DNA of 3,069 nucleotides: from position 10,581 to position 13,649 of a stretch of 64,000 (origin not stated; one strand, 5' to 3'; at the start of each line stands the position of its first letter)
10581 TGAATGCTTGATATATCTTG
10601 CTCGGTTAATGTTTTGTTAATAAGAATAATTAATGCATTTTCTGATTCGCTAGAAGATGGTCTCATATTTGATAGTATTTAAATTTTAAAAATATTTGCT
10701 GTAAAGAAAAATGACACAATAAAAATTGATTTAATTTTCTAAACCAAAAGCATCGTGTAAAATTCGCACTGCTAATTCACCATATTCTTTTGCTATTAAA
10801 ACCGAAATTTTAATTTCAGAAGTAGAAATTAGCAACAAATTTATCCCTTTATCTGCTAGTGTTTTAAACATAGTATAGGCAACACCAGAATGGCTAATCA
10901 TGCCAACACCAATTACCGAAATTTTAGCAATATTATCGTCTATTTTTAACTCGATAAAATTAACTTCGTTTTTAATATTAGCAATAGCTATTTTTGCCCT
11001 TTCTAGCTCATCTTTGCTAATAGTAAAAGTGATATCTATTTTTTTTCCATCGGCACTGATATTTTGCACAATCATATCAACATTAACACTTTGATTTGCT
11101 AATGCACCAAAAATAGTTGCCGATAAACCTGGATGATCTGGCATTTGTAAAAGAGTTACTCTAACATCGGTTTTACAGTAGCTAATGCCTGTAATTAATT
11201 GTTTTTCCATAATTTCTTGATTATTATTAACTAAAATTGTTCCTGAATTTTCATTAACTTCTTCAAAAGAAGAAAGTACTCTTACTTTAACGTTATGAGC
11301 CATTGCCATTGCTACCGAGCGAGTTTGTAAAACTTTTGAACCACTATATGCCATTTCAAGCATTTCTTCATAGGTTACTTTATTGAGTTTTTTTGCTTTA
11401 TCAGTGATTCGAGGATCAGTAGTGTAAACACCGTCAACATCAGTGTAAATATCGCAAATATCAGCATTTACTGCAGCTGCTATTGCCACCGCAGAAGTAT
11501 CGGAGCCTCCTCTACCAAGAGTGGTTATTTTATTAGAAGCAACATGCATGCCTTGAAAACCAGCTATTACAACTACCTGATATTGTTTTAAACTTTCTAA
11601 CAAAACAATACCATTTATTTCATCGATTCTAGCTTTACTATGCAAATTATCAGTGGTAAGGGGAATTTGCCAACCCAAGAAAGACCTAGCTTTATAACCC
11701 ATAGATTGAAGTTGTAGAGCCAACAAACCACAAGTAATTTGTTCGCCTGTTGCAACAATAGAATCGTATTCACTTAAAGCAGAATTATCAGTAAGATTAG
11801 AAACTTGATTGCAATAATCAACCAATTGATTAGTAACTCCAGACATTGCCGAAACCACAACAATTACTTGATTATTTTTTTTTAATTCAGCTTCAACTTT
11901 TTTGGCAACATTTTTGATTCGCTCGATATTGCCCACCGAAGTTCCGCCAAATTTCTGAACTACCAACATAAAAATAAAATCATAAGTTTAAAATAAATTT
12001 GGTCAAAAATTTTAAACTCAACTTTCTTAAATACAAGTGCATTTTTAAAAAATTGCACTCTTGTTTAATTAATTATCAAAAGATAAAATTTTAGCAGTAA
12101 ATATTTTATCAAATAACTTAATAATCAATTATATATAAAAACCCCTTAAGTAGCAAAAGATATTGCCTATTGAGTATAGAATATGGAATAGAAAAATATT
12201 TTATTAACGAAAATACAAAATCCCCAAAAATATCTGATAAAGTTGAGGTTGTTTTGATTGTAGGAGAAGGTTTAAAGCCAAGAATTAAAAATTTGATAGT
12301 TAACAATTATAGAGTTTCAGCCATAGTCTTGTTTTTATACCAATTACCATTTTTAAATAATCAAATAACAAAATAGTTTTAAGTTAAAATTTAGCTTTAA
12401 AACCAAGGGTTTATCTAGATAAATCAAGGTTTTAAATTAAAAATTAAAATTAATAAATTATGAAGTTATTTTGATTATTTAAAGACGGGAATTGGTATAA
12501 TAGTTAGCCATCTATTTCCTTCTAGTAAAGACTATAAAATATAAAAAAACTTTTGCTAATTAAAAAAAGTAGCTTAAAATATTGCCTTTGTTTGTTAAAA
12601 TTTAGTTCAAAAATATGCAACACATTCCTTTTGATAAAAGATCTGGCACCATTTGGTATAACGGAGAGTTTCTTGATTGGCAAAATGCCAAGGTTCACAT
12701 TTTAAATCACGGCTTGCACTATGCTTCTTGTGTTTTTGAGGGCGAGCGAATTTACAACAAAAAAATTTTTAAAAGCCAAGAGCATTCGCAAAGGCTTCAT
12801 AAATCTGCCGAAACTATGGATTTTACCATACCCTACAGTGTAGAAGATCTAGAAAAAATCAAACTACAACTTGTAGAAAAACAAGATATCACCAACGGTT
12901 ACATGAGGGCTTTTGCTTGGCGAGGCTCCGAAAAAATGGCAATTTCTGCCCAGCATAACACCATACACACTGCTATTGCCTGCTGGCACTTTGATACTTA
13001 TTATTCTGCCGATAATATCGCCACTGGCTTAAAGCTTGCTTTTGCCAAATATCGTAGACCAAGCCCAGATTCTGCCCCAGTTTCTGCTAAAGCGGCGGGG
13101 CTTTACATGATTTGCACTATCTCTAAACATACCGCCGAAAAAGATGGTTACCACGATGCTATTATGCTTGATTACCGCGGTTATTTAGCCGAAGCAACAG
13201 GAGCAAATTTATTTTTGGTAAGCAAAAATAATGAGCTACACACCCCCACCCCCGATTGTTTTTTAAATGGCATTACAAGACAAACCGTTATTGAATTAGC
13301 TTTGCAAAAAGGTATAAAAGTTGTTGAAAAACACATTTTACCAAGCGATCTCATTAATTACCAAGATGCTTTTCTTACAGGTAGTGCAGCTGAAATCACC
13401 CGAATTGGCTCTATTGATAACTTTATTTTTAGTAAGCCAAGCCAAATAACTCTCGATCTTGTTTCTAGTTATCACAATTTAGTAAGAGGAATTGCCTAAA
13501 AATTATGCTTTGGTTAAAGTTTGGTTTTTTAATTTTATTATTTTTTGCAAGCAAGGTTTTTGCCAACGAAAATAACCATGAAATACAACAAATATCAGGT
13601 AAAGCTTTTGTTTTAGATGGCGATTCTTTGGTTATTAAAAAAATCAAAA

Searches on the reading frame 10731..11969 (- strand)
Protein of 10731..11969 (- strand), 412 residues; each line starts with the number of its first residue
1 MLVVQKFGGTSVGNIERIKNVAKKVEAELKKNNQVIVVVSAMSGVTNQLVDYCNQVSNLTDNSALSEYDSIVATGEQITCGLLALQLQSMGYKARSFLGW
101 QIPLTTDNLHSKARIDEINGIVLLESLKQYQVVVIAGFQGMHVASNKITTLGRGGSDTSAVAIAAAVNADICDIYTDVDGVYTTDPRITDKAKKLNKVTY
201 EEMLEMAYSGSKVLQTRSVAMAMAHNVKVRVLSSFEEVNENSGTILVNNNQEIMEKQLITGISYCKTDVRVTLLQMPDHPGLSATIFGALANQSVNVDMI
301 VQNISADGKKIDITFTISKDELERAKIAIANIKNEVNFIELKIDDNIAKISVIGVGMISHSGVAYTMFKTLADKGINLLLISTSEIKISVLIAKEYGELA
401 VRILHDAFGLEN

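Call 35: search_protein_families(library=pfam, proteins=[window:10731-11969:-], max_evalue=0.00001)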
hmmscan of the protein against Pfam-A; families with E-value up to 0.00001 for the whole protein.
window:10731-11969:- (412 aa): 4 families
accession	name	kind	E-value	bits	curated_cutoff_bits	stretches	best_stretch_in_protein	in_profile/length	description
PF00696.33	AA_kinase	-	1.5e-46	159.5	24.9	1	1-233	1-234/234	Amino acid kinase family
PF22468.2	ACT_9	-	2.9e-35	120.3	27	2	350-408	1-61/61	ACT domain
PF13840.12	ACT_7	-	3.7e-19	68.8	27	1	343-406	2-65/65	ACT domain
PF01842.31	ACT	-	3.4e-14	52.7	27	1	273-325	4-57/66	ACT domain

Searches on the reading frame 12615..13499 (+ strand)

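Call 35: search_protein_families(library=pfam, proteins=[window:12615-13499:+], max_evalue=0.00001)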
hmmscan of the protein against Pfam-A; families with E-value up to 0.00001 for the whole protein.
window:12615-13499:+ (294 aa): 1 family
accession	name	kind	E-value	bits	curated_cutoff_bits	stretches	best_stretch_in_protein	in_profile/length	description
PF01063.24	Aminotran_4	-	3.4e-45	155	28.5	1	40-267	2-223/223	Amino-transferase class IV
